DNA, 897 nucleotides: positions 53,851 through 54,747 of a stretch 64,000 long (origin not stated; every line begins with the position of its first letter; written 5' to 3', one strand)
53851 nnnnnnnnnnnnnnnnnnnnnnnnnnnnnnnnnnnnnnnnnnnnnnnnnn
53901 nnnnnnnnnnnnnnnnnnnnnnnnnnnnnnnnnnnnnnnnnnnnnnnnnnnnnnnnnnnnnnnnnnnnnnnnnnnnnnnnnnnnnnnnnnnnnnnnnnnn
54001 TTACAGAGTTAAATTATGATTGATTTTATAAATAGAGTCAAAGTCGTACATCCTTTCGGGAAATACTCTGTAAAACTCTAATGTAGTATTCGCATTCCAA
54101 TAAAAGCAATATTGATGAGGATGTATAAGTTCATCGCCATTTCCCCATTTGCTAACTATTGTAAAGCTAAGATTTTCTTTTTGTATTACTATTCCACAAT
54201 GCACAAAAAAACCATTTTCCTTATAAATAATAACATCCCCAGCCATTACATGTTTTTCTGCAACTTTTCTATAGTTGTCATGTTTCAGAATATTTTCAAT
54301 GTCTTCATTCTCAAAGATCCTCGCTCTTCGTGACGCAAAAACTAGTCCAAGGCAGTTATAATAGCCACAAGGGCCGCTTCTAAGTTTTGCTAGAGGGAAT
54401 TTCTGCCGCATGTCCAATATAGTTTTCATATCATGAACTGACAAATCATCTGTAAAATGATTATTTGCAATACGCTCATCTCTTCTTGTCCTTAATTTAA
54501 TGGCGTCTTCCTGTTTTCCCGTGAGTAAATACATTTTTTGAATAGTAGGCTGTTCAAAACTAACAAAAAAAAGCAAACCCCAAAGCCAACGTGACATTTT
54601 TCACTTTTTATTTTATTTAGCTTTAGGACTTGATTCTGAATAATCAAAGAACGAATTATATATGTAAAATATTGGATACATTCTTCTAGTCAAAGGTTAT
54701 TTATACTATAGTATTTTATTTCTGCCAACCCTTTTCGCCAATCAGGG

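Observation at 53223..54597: Orphan three-gene, translationally coupled cassette (198/136/123 aa); best candidate for an undescribed system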

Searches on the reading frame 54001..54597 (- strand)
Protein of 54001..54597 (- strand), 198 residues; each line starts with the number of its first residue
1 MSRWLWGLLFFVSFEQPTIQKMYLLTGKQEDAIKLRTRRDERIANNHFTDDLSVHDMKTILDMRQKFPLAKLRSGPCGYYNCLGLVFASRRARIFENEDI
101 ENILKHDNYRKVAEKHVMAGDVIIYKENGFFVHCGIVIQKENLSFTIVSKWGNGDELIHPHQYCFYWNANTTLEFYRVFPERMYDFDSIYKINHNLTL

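Call 3: search_protein_families(library=pfam, proteins=[window:54001-54597:-], max_evalue=1)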
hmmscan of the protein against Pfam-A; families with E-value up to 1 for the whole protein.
window:54001-54597:- (198 aa): 5 families
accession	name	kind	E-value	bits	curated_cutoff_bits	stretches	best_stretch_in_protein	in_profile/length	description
PF05382.19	Amidase_5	-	0.0034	17.7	21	1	73-178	23-135/142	Bacteriophage peptidoglycan hydrolase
PF19788.4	DUF6272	-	0.03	14.4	26.6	1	98-142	21-68/134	Family of unknown function (DUF6272)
PF00877.26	NLPC_P60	-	0.062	13.7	23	1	105-141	39-75/105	NlpC/P60 family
PF05257.22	CHAP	-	0.14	13.2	26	1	79-148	6-78/81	CHAP domain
PF10177.14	DUF2371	-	0.15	12.8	22.9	1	107-159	19-71/143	Uncharacterised conserved protein (DUF2371)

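Call 4: search_protein_families(library=padloc, proteins=[window:54001-54597:-], max_evalue=1)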
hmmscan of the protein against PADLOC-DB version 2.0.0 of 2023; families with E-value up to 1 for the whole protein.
window:54001-54597:- (198 aa): 0 families

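Call 5: search_protein_families(library=ncbifam, proteins=[window:54001-54597:-], max_evalue=1)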
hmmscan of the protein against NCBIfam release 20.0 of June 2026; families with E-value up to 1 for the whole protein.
window:54001-54597:- (198 aa): 1 family
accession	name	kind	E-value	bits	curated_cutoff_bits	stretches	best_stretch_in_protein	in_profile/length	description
NF003128.0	PRK04046.1-4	equivalog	0.11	11.9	337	1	30-136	20-116/221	translation initiation factor IF-6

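Call 6: search_protein_families(library=phrogs, proteins=[window:54001-54597:-], max_evalue=1)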
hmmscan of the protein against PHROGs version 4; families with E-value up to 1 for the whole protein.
window:54001-54597:- (198 aa): 2 families
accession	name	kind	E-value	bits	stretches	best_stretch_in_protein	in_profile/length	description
phrog_8519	-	lysis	0.04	14.8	1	79-161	29-113/191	cysteine protease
phrog_329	-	tail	0.47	9.5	1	75-141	556-624/949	minor tail protein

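Call 7: find_homologous_proteins(query=window:54001-54597:-)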
Query window:54001-54597:- (198 aa): 2 proteins with E <= 0.001 among 24 candidates.
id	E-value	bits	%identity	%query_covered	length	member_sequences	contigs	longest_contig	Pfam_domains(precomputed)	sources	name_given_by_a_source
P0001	8.0e-135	465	100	100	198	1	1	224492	-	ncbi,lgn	-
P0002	1.1e-36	144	46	75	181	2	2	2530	-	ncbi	-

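Call 8: search_solved_structures(query=window:54001-54597:-, max_evalue=10, show_alignments=2)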
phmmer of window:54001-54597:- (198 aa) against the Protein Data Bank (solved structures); distinct sequences matched with E-value up to 10: 6.
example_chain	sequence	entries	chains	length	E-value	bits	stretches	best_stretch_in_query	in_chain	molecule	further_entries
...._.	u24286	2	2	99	0.24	14.3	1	89-131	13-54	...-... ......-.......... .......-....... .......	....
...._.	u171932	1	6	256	1.3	11.9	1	89-130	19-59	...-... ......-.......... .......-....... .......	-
7pu5_A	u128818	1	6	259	1.4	11.9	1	89-130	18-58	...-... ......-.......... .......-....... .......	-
7lrq_B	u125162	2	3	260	1.4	11.9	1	89-130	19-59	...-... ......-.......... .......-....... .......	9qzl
3sde_B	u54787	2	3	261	1.4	11.9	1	89-130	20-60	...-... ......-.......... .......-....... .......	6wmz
5ifm_A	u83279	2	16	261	1.4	11.9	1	89-130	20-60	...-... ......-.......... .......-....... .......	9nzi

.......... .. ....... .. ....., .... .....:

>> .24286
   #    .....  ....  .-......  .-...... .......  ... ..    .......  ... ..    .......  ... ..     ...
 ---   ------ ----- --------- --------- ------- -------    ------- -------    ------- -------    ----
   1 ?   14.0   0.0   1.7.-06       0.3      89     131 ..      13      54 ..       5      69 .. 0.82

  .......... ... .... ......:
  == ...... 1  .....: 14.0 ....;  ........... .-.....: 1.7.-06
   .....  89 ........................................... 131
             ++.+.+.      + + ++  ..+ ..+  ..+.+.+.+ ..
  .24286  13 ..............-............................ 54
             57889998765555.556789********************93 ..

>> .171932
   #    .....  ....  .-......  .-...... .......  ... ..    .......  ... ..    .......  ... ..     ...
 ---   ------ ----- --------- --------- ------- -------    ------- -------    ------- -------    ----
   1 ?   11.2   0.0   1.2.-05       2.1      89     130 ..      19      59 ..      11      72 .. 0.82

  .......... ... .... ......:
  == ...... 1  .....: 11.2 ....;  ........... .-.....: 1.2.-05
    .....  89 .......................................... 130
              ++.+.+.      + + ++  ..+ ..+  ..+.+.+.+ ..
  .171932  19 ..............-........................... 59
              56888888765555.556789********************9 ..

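Call 9: find_encoding_contigs(protein=P0002, flank=10000)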
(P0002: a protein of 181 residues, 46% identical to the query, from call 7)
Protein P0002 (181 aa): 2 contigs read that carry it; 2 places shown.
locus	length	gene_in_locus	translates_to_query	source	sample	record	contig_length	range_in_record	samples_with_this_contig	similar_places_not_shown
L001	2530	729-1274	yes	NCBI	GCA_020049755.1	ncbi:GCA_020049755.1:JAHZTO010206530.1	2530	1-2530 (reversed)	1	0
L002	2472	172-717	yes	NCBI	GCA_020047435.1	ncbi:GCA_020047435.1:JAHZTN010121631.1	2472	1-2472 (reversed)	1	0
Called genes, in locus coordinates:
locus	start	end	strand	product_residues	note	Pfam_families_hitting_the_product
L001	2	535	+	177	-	?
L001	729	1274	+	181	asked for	-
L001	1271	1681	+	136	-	-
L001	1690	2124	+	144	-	PF22091:DUF6941 (weak)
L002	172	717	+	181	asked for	-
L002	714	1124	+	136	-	-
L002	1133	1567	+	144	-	PF22091:DUF6941 (weak)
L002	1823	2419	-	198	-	PF16117:DUF4833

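Call 10: find_encoding_contigs(protein=P0001, flank=10000)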
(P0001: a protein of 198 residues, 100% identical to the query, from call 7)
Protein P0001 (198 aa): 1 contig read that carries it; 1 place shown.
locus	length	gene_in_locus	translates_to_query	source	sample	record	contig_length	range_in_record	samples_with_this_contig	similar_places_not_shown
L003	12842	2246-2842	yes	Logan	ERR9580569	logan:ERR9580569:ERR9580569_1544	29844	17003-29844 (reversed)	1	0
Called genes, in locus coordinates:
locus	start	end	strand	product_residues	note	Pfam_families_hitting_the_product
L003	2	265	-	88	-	?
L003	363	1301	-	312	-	PF01408:GFO_IDH_MocA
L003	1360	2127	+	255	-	PF01135:PCMT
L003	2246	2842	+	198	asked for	-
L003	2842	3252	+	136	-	-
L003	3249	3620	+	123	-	PF22091:DUF6941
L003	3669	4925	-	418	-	PF01464:SLT, PF01476:LysM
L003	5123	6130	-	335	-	PF00814:TsaD, PF22521:HypF_C_2 (weak)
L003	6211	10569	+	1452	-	PF05359:DUF748 (weak), PF04357:TamB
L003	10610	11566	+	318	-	PF14226:DIOX_N, PF03171:2OG-FeII_Oxy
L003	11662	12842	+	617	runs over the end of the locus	PF04371:PAD_porph, PF18962:Por_Secre_tail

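Call 16: find_related_loci(query=A1, collection=genome_contigs, flank=8000)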
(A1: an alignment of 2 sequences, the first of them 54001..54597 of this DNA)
Query A1 (198 aa) in genome_contigs; peptide patterns used: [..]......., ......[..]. (x = any residue, [..] = any of these).
12 stretches matched a pattern; 2 encode a relative of the query (tblastn E <= 1e-3); 2 distinct loci.
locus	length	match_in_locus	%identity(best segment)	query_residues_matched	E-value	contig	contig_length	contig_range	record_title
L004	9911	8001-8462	42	32-178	2e-35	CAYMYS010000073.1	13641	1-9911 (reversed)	MAG TPA_asm: uncultured Syntrophaceae bacterium isolate binchicken_co181_524 genome assembly, contig: NODE_8201_length_1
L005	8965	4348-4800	40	32-178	4e-31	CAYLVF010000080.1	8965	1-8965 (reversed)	MAG TPA_asm: uncultured Melioribacter sp. isolate binchicken_co286_195 genome assembly, contig: NODE_8821_length_8965_co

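Call 17: find_related_loci(query=A1, collection=viral_contigs, flank=8000)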
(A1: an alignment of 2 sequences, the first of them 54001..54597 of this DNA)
Query A1 (198 aa) in viral_contigs; peptide patterns used: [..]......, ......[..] (x = any residue, [..] = any of these).
40 stretches matched a pattern, but none encodes a relative of the query by tblastn (E <= 1e-3).

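Call 24: find_related_loci(query=A4, collection=metagenome_contigs, flank=8000)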
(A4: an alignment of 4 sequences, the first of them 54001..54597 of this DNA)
Query A4 (198 aa) in metagenome_contigs; peptide patterns used: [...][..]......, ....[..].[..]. (x = any residue, [..] = any of these).
166 stretches matched a pattern; 4 encode a relative of the query (tblastn E <= 1e-3); 4 distinct loci.
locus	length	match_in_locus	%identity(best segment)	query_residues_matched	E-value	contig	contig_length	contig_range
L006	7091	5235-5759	37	4-178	1e-36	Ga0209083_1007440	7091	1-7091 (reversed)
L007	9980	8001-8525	37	4-178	1e-36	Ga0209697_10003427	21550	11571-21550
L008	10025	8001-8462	42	32-178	5e-35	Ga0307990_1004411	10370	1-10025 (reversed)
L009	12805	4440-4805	38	64-178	1e-19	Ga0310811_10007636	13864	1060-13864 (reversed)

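Call 29: search_protein_families(library=pfam, proteins=[L007:3330-3878:+, L007:4628-5764:+, L007:5774-6742:+, L007:6772-7806:+, L007:8004-8555:+, L007:8552-8998:+, L007:8995-9399:+, L009:4284-4835:+, L009:5378-6457:+], max_evalue=0.1)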
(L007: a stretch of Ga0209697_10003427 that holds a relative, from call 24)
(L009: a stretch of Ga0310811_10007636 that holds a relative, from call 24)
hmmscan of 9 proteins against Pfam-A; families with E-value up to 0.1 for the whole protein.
L007:3330-3878:+ (182 aa): 2 families
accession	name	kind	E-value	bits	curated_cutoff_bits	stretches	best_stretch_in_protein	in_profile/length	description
PF04002.20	RadC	-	2.4e-46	157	22.1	1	49-168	2-121/121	RadC-like JAB domain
PF14464.11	Prok-JAB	-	0.008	16.5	25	1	62-139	13-94/114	Prokaryotic homologs of the JAB domain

L007:4628-5764:+ (378 aa): 2 families
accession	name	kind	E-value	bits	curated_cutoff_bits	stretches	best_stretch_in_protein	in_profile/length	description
PF00145.23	DNA_methylase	-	1.8e-71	241.7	22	1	26-354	4-321/324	C-5 cytosine-specific DNA methylase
PF13529.12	Peptidase_C39_2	-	0.078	14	24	0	143-206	74-138/143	Peptidase_C39 like family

L007:5774-6742:+ (322 aa): 1 family
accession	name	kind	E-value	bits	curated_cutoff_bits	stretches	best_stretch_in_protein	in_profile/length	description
PF23619.1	Ig_VWA7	-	0.052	14.2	27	1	141-184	44-87/104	VWA7 Ig-like domain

L007:6772-7806:+ (344 aa): 2 families
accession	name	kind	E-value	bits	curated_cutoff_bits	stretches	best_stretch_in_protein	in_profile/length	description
PF01972.22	SDH_protease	-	8.5e-18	64.8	31.3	1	4-131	35-160/286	ClpP-like SDH-type serine proteinase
PF25145.1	NfeD1b_N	-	0.017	15.1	40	1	65-123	34-92/189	NfeD1b, N-terminal domain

L007:8004-8555:+ (183 aa): 1 family
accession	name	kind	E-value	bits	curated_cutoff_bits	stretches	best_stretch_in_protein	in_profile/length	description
PF24738.1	DUF7689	-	0.014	16.6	22.6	1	71-158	10-103/118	Domain of unknown function (DUF7689)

L007:8552-8998:+ (148 aa): 0 families

L007:8995-9399:+ (134 aa): 2 families
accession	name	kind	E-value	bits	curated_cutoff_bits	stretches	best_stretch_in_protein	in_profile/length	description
PF22091.2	DUF6941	-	3e-08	34.5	27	1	7-122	4-124/125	Family of unknown function (DUF6941)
PF02301.23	HORMA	-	0.02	14.8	24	1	18-76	48-108/209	HORMA domain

L009:4284-4835:+ (183 aa): 0 families

L009:5378-6457:+ (359 aa): 11 families
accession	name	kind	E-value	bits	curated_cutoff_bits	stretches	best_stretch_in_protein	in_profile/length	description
PF07536.20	HWE_HK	-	6.7e-22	78.5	22.8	1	178-257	1-82/83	HWE histidine kinase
PF08448.16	PAS_4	-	5e-10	40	23.1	1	50-166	1-109/110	PAS fold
PF13426.13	PAS_9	-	1.1e-06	29.3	27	1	56-164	3-103/103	PAS domain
PF13188.13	PAS_8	-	0.00014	22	21.8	1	49-83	6-38/65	PAS domain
PF13581.12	HATPase_c_2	-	0.001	19.5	27.4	1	260-334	23-109/127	Histidine kinase-like ATPase domain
PF13596.12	PAS_10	-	0.0072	17.4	22.1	0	114-163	58-106/106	PAS domain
PF07568.18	HisKA_2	-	0.0083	16.6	22.3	1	178-226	1-53/76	Histidine kinase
PF00989.32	PAS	-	0.012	16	22.6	0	49-81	6-38/113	PAS fold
PF16533.10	SOAR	-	0.015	15.6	25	1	165-227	25-89/101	STIM1 Orai1-activating region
PF12860.13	PAS_7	-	0.044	14.4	27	0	51-169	2-114/115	PAS fold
PF02518.31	HATPase_c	-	0.075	13.9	26.4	0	273-343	10-93/111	Histidine kinase-, DNA gyrase B-, and HSP90-like ATPase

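Call 33: search_solved_structures(query=A7, max_evalue=10, show_alignments=3)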
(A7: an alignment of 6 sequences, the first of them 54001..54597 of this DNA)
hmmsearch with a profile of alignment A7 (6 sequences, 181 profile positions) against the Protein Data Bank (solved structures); distinct sequences matched with E-value up to 10: 0.

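Call 38: search_dna_similar(query=window:54001-54534:-, collection=plasmids, mode=protein, max_evalue=0.01)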
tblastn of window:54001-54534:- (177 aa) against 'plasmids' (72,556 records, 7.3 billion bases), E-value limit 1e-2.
No match.

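Call 51: predict_structure(alignment_id=A11)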
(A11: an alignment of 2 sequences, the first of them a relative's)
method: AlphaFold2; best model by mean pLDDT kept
length: 198 residues; sequences in the alignment: 2
mean_pLDDT: 37.9   pTM: 0.34
mean pLDDT of the five models: 37.9, 35.8, 35.7, 34.3, 29.8
residues with pLDDT >= 90: 0; 70-90: 0; 50-70: 21; < 50: 177
segments of 3 or more residues with pLDDT < 50: 1-3, 5-80, 86-92, 99-121, 127-131, 138-198
pLDDT, mean of each block of 10 residues (from residue 1): 42 34 32 29 28 35 34 38 48 47 39 37 50 50 43 38 32 33 36 32
secondary structure, 60 per line:
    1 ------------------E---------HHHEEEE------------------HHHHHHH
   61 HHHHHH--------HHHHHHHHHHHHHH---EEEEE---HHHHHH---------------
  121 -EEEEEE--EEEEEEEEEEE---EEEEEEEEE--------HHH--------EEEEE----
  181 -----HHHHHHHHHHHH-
elements in order: E32-35 H54-66 H75-88 E92-96 H100-105 E122-127 E130-140 E144-152 E172-176 H186-197
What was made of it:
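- Tried and rejected: AF2 of A with a two-sequence alignment failed (pLDDT 38, call 51) and was not used.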

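Call 57: search_protein_representatives(alignment_id=A11)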
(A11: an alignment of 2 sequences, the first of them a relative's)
Query: 2 sequences, 206 profile positions. Proteins with E-value up to 0.001 (for the whole library): 1203; up to 1e-10: 642; up to 1e-30: 7. The best 150 are listed.
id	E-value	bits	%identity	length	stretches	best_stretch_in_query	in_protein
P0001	8.4e-117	404.6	-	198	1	1-205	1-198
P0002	8.3e-102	355.6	-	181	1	21-206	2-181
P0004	7.6e-39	150.0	-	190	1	32-186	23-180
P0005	2.2e-38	148.5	-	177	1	32-186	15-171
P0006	8.3e-36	140.0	-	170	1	27-186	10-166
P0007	1.7e-33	132.5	-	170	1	26-184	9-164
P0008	5.3e-33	130.9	-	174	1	29-183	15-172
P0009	1.3e-30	123.1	-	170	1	34-187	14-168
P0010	2.5e-30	122.1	-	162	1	26-183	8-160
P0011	8.5e-30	120.4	-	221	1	29-189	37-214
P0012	1.3e-29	119.8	-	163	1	30-183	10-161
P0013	2.5e-29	118.9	-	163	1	33-183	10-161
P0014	2.7e-29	118.8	-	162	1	27-183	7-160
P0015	6.0e-29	117.6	-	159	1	33-183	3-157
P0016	6.6e-28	114.2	-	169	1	31-183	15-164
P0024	1.0e-25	107.1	-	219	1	30-188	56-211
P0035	9.8e-25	103.9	-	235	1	32-184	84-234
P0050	1.0e-23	100.6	-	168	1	31-181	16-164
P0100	9.5e-21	90.9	-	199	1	31-185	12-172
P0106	1.6e-20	90.1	-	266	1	32-183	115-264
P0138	1.2e-19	87.3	-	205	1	23-184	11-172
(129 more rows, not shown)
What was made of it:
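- Tried and rejected: The exhaustive HMMER search corrected it (call 57).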

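Call 60: search_solved_structures(query=A12, max_evalue=10, show_alignments=3)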
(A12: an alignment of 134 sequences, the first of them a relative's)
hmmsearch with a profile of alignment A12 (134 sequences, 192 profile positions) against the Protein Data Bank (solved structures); distinct sequences matched with E-value up to 10: 0.
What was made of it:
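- On NlpC/P60-CHAP papain-fold hydrolases (gene A): PDB sequence and profile searches found nothing (calls 8, 33, 60).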

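Call 61: search_protein_families(library=pfam, alignment_id=A12, max_evalue=0.01)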
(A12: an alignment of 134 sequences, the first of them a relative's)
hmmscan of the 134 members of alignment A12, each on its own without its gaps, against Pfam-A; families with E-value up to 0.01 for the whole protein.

A. member 1, P0001 (198 aa): 1 family
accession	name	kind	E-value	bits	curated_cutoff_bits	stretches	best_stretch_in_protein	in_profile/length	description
PF05382.19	Amidase_5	-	0.0034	17.7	21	1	73-178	23-135/142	Bacteriophage peptidoglycan hydrolase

B. families by the number of members that match (of 134 scanned): 8 families
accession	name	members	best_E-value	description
PF24738.1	DUF7689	15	0.00014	Domain of unknown function (DUF7689)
PF12671.13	Amidase_6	8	0.00082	Putative amidase domain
PF00877.26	NLPC_P60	5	0.0025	NlpC/P60 family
PF05382.19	Amidase_5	4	0.00013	Bacteriophage peptidoglycan hydrolase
PF06940.17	DUF1287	4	0.0012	Domain of unknown function (DUF1287)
PF05257.22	CHAP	2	0.00076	CHAP domain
PF00122.25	E1-E2_ATPase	1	0.006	E1-E2 ATPase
PF24998.1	DUF7778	1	0.0073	Domain of unknown function (DUF7778)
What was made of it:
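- On NlpC/P60-CHAP papain-fold hydrolases (gene A): All Pfam hits are below their gathering scores (calls 3, 61).
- Closest known: NlpC/P60 and CHAP cysteine amidases and peptidases. Same: They are the only Pfam families touched, all below threshold (calls 3, 61).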

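Call 62: find_encoding_contigs(protein=P0012, flank=6000, max_places=4)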
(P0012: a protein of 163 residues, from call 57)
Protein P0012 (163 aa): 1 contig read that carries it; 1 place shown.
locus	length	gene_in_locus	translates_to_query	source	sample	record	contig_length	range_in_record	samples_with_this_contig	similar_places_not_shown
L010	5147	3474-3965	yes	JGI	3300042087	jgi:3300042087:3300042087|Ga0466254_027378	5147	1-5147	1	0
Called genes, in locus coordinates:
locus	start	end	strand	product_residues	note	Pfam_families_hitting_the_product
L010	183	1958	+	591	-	PF01807:Zn_ribbon_DnaG, PF08275:DNAG_N, PF01751:Toprim, PF13362:Toprim_3 (weak), PF13662:Toprim_4, PF13155:Toprim_2, PF10410:DnaB_bind, PF00772:DnaB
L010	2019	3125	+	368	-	PF03979:Sigma70_r1_1, PF00140:Sigma70_r1_2, PF04542:Sigma70_r2, PF04539:Sigma70_r3, PF04545:Sigma70_r4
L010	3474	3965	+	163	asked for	-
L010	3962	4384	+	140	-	-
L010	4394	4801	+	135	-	PF22091:DUF6941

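Call 63: find_encoding_contigs(protein=P0050, flank=6000, max_places=4)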
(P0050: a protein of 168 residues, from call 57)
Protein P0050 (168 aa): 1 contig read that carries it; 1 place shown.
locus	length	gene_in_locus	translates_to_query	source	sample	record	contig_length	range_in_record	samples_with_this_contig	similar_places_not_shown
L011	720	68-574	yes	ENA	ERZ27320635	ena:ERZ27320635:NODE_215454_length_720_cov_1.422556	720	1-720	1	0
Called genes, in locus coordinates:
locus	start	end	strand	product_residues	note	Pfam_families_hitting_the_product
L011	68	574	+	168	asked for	-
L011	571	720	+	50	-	?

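Call 64: predict_structure(alignment_id=A12)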
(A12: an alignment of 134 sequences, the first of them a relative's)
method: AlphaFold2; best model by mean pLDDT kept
length: 198 residues; sequences in the alignment: 134
mean_pLDDT: 86.8   pTM: 0.78
mean pLDDT of the five models: 86.8, 86.7, 86.3, 86.2, 85.6
residues with pLDDT >= 90: 144; 70-90: 10; 50-70: 26; < 50: 18
segments of 3 or more residues with pLDDT < 50: 1-3, 8-22
pLDDT, mean of each block of 10 residues (from residue 1): 48 46 54 94 93 96 98 97 98 96 98 98 98 98 97 97 98 97 69 62
secondary structure, 60 per line:
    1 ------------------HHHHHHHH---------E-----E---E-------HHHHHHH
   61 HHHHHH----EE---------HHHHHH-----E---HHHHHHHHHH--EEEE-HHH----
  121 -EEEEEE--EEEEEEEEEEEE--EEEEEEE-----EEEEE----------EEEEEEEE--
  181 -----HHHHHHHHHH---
elements in order: H19-26 H54-66 H82-87 H97-106 E109-112 E122-127 E130-141 E144-150 E156-160 E171-178 H186-195
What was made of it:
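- On NlpC/P60-CHAP papain-fold hydrolases (gene A): The AF2 model starts helix 82-87 at C82, with pLDDT above 95 (call 64).
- The AF2 model has pLDDT 86.8 (call 64).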

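Call 65: find_encoding_contigs(protein=P0106, flank=6000, max_places=4)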
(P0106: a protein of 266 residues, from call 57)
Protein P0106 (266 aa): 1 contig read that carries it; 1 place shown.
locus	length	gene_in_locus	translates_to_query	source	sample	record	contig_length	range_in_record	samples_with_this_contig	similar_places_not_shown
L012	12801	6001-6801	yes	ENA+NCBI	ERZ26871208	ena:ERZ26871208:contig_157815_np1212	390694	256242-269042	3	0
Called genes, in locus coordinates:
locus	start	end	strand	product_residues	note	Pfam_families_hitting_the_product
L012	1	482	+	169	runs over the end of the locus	-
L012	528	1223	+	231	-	-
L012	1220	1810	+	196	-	-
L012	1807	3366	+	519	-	-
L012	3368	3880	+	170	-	-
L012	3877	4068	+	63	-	-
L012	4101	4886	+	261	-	-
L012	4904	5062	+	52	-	-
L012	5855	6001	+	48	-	-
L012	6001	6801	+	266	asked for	-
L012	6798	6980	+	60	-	-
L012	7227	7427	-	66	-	-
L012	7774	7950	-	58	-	-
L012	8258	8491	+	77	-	-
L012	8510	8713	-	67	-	-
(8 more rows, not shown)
